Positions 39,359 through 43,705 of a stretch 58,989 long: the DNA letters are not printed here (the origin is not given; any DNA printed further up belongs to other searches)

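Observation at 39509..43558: Single-polypeptide formate dehydrogenase with a GltD-like NAD(P)H flavoprotein module inserted into its N-terminal ferredoxin region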

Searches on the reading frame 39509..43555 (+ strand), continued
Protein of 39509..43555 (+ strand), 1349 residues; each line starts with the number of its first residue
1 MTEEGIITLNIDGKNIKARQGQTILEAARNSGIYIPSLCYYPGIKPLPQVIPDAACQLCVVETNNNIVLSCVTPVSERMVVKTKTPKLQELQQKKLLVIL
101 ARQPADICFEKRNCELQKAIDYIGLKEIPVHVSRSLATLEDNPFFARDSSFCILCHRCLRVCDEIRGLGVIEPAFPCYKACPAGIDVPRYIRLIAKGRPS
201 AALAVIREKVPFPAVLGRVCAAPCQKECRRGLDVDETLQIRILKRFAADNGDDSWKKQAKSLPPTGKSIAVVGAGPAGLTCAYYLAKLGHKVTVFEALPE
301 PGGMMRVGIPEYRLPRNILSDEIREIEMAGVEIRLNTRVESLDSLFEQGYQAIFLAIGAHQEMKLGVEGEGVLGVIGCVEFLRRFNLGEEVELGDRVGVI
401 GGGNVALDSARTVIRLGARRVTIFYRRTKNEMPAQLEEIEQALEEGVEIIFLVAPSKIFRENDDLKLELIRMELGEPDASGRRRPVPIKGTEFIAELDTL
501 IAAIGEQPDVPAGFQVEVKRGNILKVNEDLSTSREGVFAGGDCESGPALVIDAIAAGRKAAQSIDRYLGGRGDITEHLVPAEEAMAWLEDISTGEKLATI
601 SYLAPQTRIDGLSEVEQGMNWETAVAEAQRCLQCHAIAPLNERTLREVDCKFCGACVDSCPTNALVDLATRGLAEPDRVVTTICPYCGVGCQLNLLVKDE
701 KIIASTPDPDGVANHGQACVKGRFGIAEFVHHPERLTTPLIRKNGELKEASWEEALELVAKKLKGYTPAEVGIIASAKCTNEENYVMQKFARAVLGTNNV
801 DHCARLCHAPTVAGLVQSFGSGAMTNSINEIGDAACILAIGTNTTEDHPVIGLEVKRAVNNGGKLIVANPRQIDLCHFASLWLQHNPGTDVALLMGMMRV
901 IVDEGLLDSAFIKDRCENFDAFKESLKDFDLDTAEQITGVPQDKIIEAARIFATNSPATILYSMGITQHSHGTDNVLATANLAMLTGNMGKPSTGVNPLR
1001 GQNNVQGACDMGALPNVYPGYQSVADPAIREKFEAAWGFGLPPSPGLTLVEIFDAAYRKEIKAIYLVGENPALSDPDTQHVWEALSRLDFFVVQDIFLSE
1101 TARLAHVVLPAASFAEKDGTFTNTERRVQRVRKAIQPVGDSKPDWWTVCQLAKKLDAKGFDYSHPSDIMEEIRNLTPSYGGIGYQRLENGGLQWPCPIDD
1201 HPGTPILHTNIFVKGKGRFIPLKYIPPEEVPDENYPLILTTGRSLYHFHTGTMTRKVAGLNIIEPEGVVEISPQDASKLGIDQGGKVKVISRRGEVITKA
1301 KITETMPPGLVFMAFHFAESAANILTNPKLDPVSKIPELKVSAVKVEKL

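Call 46: find_related_loci(query=window:39509-43555:+, collection=genome_contigs, flank=3000)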
Query window:39509-43555:+ (1349 aa) in genome_contigs; peptide patterns used: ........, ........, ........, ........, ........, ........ (x = any residue, [..] = any of these).
248 stretches matched a pattern; 235 encode a relative of the query (tblastn E <= 1e-3); the best 80 are kept; 79 distinct loci.
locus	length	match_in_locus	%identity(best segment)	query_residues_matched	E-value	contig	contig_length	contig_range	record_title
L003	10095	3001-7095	84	1-1349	0e+0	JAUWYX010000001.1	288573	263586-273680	MAG: Dehalococcoidia bacterium isolate CSMAG_2721 CSMAG_2721_k141_633655_length_288573_cov_101.7769, whole genome shotgu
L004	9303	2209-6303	84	1-1349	0e+0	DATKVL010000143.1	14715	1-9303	MAG TPA_asm: Dehalococcoidia bacterium isolate SMAG_U14132 k141_988786, whole genome shotgun sequence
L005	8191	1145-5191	85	1-1349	0e+0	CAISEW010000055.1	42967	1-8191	MAG: uncultured Chloroflexi bacterium isolate AlinenSedimentsD2_bin-0330 genome assembly, contig: bin-0330:55/63, whole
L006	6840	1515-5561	85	1-1349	0e+0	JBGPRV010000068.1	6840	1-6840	MAG: Dehalococcoidia bacterium isolate OBJ1_062018_130_33 k141_1128001_length_6840_cov_35.3824, whole genome shotgun seq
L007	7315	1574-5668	84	1-1349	0e+0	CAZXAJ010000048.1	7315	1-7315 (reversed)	MAG TPA_asm: uncultured Dehalococcoidales bacterium isolate binchicken_co334_347 genome assembly, contig: NODE_19680_len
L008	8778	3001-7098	83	1-1349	0e+0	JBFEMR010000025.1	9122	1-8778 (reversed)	MAG: Dehalococcoidia bacterium isolate Mix_mud03.2021.01.31 k141_340656_length_9122_cov_13.0000, whole genome shotgun se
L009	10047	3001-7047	84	1-1349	0e+0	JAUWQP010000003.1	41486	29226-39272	MAG: Chloroflexota bacterium isolate CSMAG_2505 CSMAG_2505_k141_747504_length_41486_cov_14.6577, whole genome shotgun se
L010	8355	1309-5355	83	1-1349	0e+0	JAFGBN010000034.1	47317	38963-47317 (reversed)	MAG: Dehalococcoidia bacterium isolate Zod_Metabat.1036 k87_3404167, whole genome shotgun sequence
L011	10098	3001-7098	81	1-1349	0e+0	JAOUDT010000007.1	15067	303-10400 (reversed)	MAG: Dehalococcoidia bacterium isolate 4_1_Jan_SF_Bin38 4_1_Jan_SF_Bin38_scaffold_1449_c1, whole genome shotgun sequence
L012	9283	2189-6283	80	1-1349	0e+0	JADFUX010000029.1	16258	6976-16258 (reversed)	MAG: Chloroflexota bacterium isolate C2.bin.6 k83_623939, whole genome shotgun sequence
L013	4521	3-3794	86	86-1349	0e+0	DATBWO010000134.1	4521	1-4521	MAG TPA_asm: Dehalococcoidia bacterium isolate SMAG_U7543 k141_551206, whole genome shotgun sequence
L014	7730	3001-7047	78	1-1349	0e+0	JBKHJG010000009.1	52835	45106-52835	MAG: Dehalococcoidia bacterium isolate D4M11_26 NODE_196_length_52835_cov_139.963983, whole genome shotgun sequence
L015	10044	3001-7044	77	1-1348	0e+0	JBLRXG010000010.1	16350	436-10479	MAG: Dehalococcoidia bacterium isolate TamC05-31 NODE_10_length_16350_cov_3.012966, whole genome shotgun sequence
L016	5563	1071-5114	78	1-1348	0e+0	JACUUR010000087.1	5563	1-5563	MAG: Dehalococcoidia bacterium isolate Kmv36 NODE_6816_length_5563_cov_13.604212, whole genome shotgun sequence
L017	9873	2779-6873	79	1-1349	0e+0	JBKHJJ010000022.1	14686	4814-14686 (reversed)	MAG: Dehalococcoidia bacterium isolate D4M11_38 NODE_2185_length_14686_cov_8.307976, whole genome shotgun sequence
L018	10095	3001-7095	80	1-1349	0e+0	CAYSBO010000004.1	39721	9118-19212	MAG TPA_asm: uncultured Dehalococcoidales bacterium isolate SRP319275_co2_15 genome assembly, contig: NODE_530_length_39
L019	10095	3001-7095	85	1-1349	0e+0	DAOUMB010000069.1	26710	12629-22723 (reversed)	MAG TPA_asm: Dehalococcoidia bacterium isolate W31_73 k127_180884, whole genome shotgun sequence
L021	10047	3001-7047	85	1-1349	0e+0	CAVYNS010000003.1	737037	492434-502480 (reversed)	MAG: uncultured Chloroflexia bacterium isolate MFD04408.bin.1.133 genome assembly, contig: contig_27545, whole genome sh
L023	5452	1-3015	90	345-1349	0e+0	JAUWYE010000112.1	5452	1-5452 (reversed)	MAG: Dehalococcoidia bacterium isolate CSMAG_2702 CSMAG_2702_k141_113063_length_5452_cov_16.3525, whole genome shotgun s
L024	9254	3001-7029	75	1-1346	0e+0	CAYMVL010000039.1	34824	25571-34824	MAG TPA_asm: uncultured Dehalococcoidales bacterium isolate SRP067234_co1_282 genome assembly, contig: k99_264530, whole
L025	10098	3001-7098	62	9-1348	0e+0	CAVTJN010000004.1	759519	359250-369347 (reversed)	MAG: uncultured Chloroflexia bacterium isolate MFD05942.bin.1.364 genome assembly, contig: contig_17506, whole genome sh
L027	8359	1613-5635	62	7-1348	0e+0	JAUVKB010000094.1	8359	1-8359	MAG: Deltaproteobacteria bacterium isolate CSMAG_469 CSMAG_469_k127_409446_length_8359_cov_24.0000, whole genome shotgun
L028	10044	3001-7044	84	1-1349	0e+0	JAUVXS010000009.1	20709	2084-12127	MAG: Dehalococcoidia bacterium isolate CSMAG_1222 CSMAG_1222_k141_776416_length_20709_cov_6.5436, whole genome shotgun s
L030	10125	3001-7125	60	6-1346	0e+0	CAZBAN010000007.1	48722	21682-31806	MAG TPA_asm: uncultured Dehalococcoidales bacterium isolate binchicken_co89_590 genome assembly, contig: NODE_893_length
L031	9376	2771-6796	59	9-1346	0e+0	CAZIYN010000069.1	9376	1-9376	MAG TPA_asm: uncultured Dehalococcoidales bacterium isolate binchicken_co178_237 genome assembly, contig: NODE_8814_leng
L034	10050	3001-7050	81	1-1349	0e+0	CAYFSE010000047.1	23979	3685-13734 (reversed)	MAG TPA_asm: uncultured Dehalococcoidales bacterium isolate ERP108616_co1_133 genome assembly, contig: k119_2102281, who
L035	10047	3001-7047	89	1-1349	0e+0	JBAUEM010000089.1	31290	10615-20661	MAG: Dehalococcoidia bacterium isolate MFD13097_ilm_asm_bin13 k127_264908, whole genome shotgun sequence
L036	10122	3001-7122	61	5-1349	0e+0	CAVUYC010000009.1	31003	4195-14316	MAG: uncultured Chloroflexia bacterium isolate MFD05942.bin.2.118 genome assembly, contig: contig_128352, whole genome s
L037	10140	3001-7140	58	3-1346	0e+0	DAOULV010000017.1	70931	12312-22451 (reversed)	MAG TPA_asm: Dehalococcoidales bacterium isolate W31_56 k127_194563, whole genome shotgun sequence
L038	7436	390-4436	49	6-1349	0e+0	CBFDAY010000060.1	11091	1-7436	MAG TPA_asm: uncultured bacterium isolate SRR26215683_metabat2_66 genome assembly, contig: ERZ25073488.2635, whole genom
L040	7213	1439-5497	53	9-1349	0e+0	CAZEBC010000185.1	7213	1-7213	MAG TPA_asm: uncultured bacterium isolate binchicken_co107_64 genome assembly, contig: NODE_21931_length_7213_cov_10.514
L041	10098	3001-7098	84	1-1349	0e+0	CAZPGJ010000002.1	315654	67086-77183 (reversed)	MAG TPA_asm: uncultured Dehalococcoidales bacterium isolate binchicken_co294_83 genome assembly, contig: NODE_35_length_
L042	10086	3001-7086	53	9-1349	0e+0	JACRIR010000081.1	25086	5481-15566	MAG: Candidatus Poribacteria bacterium isolate NC_groundwater_1808_Pr3_B-0.1um_54_35 SR-2_scaffold_141_868733, whole gen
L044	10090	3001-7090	82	7-1349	0e+0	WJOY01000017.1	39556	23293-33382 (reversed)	MAG: Dehalococcoidia bacterium isolate 1244-C3-H4-B3 C3H4_C23, whole genome shotgun sequence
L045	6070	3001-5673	82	3-1349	0e+0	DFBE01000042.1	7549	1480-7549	MAG TPA_asm: Dehalococcoidia bacterium UBA3088 UBA3088_contig_52465, whole genome shotgun sequence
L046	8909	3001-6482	82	6-1349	0e+0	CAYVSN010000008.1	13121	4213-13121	MAG TPA_asm: uncultured Dehalococcoidales bacterium isolate SRP239594_co1_134 genome assembly, contig: NODE_2307_length_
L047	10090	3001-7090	79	7-1349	0e+0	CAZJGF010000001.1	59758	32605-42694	MAG TPA_asm: uncultured Dehalococcoidales bacterium isolate binchicken_co34_567 genome assembly, contig: NODE_618_length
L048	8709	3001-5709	75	7-1349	0e+0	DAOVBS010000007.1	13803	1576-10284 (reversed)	MAG TPA_asm: Chloroflexota bacterium isolate CSMAG_1011 CSMAG_1011_k141_6463236_length_13803_cov_8.9851, whole genome sh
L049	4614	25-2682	76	7-1349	0e+0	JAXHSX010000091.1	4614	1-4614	MAG: Chloroflexota bacterium isolate MAG09_tar_biofilm MAG09_91, whole genome shotgun sequence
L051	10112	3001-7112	75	7-1349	0e+0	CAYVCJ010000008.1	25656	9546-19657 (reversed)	MAG TPA_asm: uncultured Dehalococcoidales bacterium isolate binchicken_co262_64 genome assembly, contig: NODE_1847_lengt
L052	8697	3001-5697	73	7-1349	0e+0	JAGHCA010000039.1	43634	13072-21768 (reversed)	MAG: Dehalococcoidia bacterium isolate AUK270 PB_MBMC_224_c_000000000079, whole genome shotgun sequence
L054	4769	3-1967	78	695-1349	0e+0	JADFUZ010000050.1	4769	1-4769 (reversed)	MAG: Chloroflexota bacterium isolate C2.bin.9 k83_1021605, whole genome shotgun sequence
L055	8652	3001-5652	74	6-1346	0e+0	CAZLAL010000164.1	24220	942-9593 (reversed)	MAG TPA_asm: uncultured Dehalococcoidales bacterium isolate SRP067234_co1_241 genome assembly, contig: k99_187561, whole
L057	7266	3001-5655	71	7-1346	0e+0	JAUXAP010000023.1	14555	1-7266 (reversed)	MAG: Dehalococcoidia bacterium isolate CSMAG_2765 CSMAG_2765_k141_653309_length_14555_cov_15.9771, whole genome shotgun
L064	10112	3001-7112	75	7-1349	0e+0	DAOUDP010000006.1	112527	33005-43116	MAG TPA_asm: Dehalococcoidia bacterium isolate M62_259 111730, whole genome shotgun sequence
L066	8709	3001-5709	75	7-1349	0e+0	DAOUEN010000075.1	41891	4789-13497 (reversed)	MAG TPA_asm: Dehalococcoidia bacterium isolate N6_289 k139_1341471, whole genome shotgun sequence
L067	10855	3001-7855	69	6-1349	0e+0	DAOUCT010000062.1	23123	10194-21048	MAG TPA_asm: Dehalococcoidia bacterium isolate H85_861 112906, whole genome shotgun sequence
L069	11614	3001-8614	67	1-1349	0e+0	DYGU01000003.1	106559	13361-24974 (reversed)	MAG TPA_asm: Dehalococcoides mccartyi isolate BE2012_46_32 Afr_mines_BE2012_100_length_106559_cov_13_225973, whole genom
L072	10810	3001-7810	68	5-1349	0e+0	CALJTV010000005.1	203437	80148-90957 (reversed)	MAG: uncultured Dehalococcoidia bacterium isolate S1_Bin_MAXBIN__111_1 genome assembly, contig: c_000001052974, whole ge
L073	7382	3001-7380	68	5-1349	0e+0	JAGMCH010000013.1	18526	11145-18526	MAG: Dehalococcoidales bacterium isolate RS_16_7 ZL425.bin.7.fa_13, whole genome shotgun sequence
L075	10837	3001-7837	68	5-1349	0e+0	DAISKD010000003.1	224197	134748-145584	MAG TPA_asm: Chloroflexota bacterium isolate CTOTU21513 NODE_38_length_224197_cov_16.639987, whole genome shotgun sequen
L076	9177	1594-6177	69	7-1349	0e+0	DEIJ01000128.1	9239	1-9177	MAG TPA_asm: Dehalococcoidia bacterium UBA2777 UBA2777_contig_120393, whole genome shotgun sequence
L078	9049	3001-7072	67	6-1349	0e+0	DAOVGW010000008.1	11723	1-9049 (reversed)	MAG TPA_asm: Dehalococcoidales bacterium isolate CSMAG_1145 CSMAG_1145_k141_3051543_length_11723_cov_5.9365, whole genom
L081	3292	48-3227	71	146-1349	0e+0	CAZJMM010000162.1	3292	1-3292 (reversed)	MAG TPA_asm: uncultured Dehalococcoidaceae bacterium isolate binchicken_co10_219 genome assembly, contig: NODE_41745_len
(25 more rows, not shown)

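Call 68: search_protein_families(library=pfam, proteins=[L025:944-1552:+, L025:1591-2223:-, L025:7213-8208:+, L025:8356-8982:+, L027:81-647:+, L027:684-1490:+, L027:5688-6464:+, L027:6479-7222:-, L030:7182-9254:-, L030:2177-2656:-], max_evalue=0.00001)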
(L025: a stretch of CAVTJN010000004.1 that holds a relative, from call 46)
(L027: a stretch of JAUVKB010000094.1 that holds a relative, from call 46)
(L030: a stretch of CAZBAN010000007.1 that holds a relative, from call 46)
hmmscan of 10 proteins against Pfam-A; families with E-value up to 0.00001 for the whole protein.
L025:944-1552:+ (203 aa): 0 families

L025:1591-2223:- (210 aa): 1 family
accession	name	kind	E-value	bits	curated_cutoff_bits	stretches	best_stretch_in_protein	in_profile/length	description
PF00625.27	Guanylate_kin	-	2.1e-30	106.2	25.2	1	21-199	5-181/182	Guanylate kinase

L025:7213-8208:+ (332 aa): 3 families
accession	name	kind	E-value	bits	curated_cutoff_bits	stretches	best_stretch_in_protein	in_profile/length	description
PF01872.23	RibD_C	-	3.3e-45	154.8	24.1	1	148-329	1-170/197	RibD C-terminal domain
PF00383.29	dCMP_cyt_deam_1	-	2.3e-19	69.6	25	1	4-100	4-101/102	Cytidine and deoxycytidylate deaminase zinc-binding region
PF14437.12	MafB19-deam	-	2.9e-13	50.4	27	1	5-106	4-106/142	MafB19-like deaminase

L025:8356-8982:+ (209 aa): 1 family
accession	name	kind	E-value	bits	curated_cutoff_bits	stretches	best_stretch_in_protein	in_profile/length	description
PF00677.23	Lum_binding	-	1.3e-47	160.1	27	2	95-179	1-86/86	Lumazine binding domain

L027:81-647:+ (189 aa): 1 family
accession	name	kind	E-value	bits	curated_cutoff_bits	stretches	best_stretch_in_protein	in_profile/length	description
PF02769.27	AIRS_C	-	7.2e-08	33.2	23.1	1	25-150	3-127/156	AIR synthase related protein, C-terminal domain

L027:684-1490:+ (269 aa): 2 families
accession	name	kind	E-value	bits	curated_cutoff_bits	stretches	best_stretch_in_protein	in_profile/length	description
PF08543.17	Phos_pyr_kin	-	3.6e-99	331.5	27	1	11-255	1-246/246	Phosphomethylpyrimidine kinase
PF00294.29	PfkB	-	2.2e-13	50.7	25.8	1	120-233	173-282/302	pfkB family carbohydrate kinase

L027:5688-6464:+ (259 aa): 1 family
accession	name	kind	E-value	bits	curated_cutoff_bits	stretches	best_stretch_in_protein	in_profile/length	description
PF01026.27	TatD_DNase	-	2.2e-71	240.7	27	1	4-256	1-252/253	TatD related DNase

L027:6479-7222:- (247 aa): 2 families
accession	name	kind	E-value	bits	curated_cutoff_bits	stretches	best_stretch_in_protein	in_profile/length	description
PF01709.26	Transcrip_reg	-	5.6e-63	211.9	27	1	83-238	1-160/160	TACO1/YebC second and third domain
PF20772.2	TACO1_YebC_N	-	1.6e-36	125.1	36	1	5-77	1-73/73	TACO1/YebC protein N-terminal domain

L030:7182-9254:- (690 aa): 1 family
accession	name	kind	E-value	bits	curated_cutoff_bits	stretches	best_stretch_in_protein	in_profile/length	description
PF07690.21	MFS_1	-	4.4e-21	75.6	33.4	2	30-390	6-347/347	Major Facilitator Superfamily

L030:2177-2656:- (159 aa): 1 family
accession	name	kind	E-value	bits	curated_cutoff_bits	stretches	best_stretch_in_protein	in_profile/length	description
PF01257.25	2Fe-2S_thioredx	-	1.3e-47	161.7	24.8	1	22-158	8-143/145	Thioredoxin-like [2Fe-2S] ferredoxin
